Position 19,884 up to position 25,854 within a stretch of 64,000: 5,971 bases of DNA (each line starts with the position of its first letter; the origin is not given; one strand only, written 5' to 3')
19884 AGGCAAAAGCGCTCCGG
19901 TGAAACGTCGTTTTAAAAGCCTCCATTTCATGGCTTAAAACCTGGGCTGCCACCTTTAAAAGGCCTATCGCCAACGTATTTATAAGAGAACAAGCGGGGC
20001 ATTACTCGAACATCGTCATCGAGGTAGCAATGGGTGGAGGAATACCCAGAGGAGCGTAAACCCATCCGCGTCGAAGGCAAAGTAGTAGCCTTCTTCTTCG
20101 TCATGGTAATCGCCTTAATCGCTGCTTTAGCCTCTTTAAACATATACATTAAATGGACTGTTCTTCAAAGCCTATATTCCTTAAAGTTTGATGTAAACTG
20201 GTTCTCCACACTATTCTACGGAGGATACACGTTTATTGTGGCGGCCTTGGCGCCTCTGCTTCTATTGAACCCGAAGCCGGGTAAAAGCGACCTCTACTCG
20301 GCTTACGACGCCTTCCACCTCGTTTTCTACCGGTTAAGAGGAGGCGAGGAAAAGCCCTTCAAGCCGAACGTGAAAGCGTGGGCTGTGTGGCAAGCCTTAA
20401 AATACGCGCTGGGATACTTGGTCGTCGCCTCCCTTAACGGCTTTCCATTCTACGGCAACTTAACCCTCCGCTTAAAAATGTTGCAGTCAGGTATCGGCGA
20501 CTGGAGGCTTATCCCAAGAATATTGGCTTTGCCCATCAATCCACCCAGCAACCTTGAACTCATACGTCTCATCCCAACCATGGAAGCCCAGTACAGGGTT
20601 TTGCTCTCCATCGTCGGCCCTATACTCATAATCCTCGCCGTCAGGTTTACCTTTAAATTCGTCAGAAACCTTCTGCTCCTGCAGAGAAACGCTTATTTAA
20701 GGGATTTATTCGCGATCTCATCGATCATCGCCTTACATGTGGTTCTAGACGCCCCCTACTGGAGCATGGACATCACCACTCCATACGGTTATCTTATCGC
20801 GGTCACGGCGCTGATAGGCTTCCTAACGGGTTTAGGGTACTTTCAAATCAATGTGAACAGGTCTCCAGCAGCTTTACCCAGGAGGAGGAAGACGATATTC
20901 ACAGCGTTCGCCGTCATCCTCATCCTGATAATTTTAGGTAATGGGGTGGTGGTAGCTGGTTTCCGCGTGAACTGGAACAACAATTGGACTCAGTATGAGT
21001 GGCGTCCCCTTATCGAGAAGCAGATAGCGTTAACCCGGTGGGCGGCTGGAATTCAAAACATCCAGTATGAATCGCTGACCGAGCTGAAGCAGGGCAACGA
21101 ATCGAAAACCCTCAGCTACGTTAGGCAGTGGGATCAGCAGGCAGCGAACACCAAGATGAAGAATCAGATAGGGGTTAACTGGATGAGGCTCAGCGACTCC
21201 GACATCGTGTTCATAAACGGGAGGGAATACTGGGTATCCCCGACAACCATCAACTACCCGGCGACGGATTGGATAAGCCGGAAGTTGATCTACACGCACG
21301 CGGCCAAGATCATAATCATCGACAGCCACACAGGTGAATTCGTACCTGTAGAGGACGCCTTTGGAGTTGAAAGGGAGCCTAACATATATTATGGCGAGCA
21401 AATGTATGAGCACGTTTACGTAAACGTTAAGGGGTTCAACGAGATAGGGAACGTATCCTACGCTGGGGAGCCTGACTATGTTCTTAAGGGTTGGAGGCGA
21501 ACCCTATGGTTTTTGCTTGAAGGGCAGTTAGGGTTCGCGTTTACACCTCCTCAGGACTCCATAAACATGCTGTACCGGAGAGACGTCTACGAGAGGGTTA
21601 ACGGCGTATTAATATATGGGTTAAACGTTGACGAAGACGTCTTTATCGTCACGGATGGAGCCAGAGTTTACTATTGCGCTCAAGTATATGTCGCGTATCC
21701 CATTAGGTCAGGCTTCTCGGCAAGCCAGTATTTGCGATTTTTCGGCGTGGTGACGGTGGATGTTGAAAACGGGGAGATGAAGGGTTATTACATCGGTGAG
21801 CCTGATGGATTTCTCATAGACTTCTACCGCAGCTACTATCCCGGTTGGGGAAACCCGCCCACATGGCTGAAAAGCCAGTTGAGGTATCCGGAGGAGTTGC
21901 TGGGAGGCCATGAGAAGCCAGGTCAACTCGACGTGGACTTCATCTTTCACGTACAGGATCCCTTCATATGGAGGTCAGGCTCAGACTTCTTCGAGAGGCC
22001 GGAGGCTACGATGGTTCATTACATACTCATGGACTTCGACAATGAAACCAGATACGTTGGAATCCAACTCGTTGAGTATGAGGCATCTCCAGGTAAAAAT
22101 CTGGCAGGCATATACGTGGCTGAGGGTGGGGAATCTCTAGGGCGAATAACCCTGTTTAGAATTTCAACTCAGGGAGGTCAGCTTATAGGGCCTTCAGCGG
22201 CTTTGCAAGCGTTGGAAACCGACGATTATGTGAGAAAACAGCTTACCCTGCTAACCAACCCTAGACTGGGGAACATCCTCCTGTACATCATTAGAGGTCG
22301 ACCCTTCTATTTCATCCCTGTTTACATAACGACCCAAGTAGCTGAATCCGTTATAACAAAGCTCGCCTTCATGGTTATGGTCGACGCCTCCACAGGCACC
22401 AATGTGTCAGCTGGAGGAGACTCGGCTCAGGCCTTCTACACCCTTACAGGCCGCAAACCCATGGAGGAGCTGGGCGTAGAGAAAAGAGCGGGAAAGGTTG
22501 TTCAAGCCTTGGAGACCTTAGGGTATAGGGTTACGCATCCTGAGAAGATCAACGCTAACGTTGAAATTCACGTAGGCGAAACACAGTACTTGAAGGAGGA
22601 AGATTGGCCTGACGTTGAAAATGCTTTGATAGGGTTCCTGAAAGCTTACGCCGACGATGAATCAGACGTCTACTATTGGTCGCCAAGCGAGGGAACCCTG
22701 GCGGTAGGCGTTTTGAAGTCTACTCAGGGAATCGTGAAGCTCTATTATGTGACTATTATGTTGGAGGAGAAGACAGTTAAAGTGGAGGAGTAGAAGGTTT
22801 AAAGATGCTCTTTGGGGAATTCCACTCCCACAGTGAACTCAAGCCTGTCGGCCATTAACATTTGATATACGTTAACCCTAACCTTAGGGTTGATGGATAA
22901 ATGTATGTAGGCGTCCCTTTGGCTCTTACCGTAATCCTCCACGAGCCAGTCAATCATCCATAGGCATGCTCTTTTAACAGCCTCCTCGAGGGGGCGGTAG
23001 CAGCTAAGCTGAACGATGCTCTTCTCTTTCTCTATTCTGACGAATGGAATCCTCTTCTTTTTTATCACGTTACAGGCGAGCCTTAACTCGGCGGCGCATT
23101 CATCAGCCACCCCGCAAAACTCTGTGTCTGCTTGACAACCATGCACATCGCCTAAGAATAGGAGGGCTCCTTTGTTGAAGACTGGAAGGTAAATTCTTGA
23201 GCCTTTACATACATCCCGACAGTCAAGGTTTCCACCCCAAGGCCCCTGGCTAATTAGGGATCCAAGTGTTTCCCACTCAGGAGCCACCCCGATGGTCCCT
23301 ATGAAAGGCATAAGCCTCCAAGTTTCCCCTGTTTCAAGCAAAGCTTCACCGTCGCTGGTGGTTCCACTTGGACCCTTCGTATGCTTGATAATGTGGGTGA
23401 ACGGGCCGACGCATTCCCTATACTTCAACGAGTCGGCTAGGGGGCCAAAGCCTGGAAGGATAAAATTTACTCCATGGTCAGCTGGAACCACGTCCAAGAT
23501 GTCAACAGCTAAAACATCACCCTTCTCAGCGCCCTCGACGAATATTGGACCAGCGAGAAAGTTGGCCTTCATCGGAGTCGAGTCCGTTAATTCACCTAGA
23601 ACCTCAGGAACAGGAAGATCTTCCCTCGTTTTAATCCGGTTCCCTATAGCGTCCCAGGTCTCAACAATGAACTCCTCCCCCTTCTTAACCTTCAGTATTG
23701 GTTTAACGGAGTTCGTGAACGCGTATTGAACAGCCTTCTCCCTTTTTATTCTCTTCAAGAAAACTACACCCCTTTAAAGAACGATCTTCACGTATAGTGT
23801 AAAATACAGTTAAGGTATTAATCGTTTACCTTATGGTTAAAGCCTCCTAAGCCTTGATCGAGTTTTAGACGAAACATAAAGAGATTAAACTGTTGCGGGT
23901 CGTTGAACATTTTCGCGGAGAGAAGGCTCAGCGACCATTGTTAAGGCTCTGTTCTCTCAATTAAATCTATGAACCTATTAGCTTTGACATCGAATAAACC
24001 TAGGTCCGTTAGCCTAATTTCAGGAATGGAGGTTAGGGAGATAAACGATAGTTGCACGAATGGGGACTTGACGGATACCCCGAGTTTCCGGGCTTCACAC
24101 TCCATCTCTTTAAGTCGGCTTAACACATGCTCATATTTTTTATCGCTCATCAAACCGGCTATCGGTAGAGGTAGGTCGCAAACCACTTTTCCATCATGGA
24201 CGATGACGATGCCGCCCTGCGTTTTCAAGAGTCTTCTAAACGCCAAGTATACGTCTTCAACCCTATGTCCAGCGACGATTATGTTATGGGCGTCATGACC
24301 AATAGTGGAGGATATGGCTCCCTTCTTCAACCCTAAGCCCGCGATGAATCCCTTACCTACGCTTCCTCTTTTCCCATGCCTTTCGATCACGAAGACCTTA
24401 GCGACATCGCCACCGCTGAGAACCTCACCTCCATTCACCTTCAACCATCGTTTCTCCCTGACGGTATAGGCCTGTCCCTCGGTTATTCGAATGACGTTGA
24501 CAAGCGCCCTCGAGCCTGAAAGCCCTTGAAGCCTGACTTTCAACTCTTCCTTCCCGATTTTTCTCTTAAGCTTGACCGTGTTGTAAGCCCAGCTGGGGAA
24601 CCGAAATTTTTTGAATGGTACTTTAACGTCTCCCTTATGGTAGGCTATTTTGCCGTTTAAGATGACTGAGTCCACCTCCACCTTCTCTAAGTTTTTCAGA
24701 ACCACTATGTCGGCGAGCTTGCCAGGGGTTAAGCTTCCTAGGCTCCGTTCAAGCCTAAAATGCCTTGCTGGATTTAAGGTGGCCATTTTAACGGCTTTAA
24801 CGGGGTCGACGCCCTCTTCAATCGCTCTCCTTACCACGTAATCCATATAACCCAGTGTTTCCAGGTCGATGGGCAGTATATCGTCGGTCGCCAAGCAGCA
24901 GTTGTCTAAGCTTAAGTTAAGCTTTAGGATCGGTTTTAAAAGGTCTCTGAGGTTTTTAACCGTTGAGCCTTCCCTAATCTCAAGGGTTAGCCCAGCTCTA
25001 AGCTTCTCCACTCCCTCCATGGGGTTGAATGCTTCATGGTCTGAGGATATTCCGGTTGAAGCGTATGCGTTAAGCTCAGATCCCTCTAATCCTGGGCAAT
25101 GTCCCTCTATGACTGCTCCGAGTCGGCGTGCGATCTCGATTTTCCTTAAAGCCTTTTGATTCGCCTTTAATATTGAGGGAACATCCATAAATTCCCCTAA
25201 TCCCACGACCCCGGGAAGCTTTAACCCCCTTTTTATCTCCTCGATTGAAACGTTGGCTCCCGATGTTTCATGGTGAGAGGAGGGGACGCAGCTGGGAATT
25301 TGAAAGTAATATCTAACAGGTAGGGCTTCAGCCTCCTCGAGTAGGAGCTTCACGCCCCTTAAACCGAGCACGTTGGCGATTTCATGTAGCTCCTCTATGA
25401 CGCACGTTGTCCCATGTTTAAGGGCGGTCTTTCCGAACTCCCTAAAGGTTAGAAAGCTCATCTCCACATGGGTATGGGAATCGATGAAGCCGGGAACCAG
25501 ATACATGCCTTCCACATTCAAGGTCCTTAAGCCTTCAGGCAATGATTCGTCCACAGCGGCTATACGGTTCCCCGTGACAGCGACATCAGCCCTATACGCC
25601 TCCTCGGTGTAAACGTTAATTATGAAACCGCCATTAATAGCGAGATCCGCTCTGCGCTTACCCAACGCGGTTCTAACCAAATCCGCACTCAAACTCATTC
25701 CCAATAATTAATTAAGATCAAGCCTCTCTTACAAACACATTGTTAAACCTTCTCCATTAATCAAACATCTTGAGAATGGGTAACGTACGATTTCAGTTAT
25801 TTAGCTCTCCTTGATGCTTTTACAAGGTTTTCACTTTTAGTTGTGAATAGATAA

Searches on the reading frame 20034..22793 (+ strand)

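Call 34: search_protein_families(library=pfam, proteins=[window:20034-22793:+], max_evalue=0.0001)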
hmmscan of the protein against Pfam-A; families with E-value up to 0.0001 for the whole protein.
window:20034-22793:+ (919 aa): 1 family
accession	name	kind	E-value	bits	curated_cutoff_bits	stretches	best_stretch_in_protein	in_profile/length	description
PF03699.18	UPF0182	-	9.1e-27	94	27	1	213-740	218-770/770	Uncharacterised protein family (UPF0182)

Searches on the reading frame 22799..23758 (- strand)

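Call 34: search_protein_families(library=pfam, proteins=[window:22799-23758:-], max_evalue=0.0001)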
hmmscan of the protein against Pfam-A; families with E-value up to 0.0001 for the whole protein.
window:22799-23758:- (319 aa): 1 family
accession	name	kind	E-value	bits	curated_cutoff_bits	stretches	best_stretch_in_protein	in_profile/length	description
PF03069.20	FmdA_AmdA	-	1.6e-30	106.8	27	2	175-291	210-346/373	Acetamidase/Formamidase family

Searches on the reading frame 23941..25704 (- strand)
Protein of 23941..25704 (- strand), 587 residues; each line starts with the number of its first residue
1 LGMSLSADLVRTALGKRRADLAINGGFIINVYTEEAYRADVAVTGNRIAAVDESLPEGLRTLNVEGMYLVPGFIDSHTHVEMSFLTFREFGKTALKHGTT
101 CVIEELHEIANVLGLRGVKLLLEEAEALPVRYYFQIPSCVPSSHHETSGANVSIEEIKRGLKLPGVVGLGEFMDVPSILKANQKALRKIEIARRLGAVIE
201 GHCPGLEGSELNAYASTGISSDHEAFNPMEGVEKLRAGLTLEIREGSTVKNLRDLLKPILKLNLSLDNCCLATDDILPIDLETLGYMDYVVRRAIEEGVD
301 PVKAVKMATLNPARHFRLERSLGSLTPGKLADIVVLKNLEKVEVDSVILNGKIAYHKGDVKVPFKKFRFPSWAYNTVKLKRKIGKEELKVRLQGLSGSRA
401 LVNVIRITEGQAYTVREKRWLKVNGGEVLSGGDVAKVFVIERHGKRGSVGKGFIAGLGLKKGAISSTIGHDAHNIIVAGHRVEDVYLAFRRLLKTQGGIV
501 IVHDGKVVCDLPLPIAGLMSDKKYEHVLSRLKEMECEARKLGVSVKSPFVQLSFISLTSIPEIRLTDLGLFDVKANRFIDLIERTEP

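Call 34: search_protein_families(library=pfam, proteins=[window:23941-25704:-], max_evalue=0.0001)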
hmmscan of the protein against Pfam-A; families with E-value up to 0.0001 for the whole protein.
window:23941-25704:- (587 aa): 3 families
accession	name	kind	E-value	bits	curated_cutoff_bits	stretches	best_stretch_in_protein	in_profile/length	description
PF13382.11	Adenine_deam_C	-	2.6e-57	193.3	27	1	413-575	3-167/169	Adenine deaminase C-terminal domain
PF01979.26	Amidohydro_1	-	3.7e-37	128.8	25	1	68-353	1-344/345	Amidohydrolase family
PF07969.17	Amidohydro_3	-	4.5e-15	56.5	29.7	1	200-355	310-472/472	Amidohydrolase family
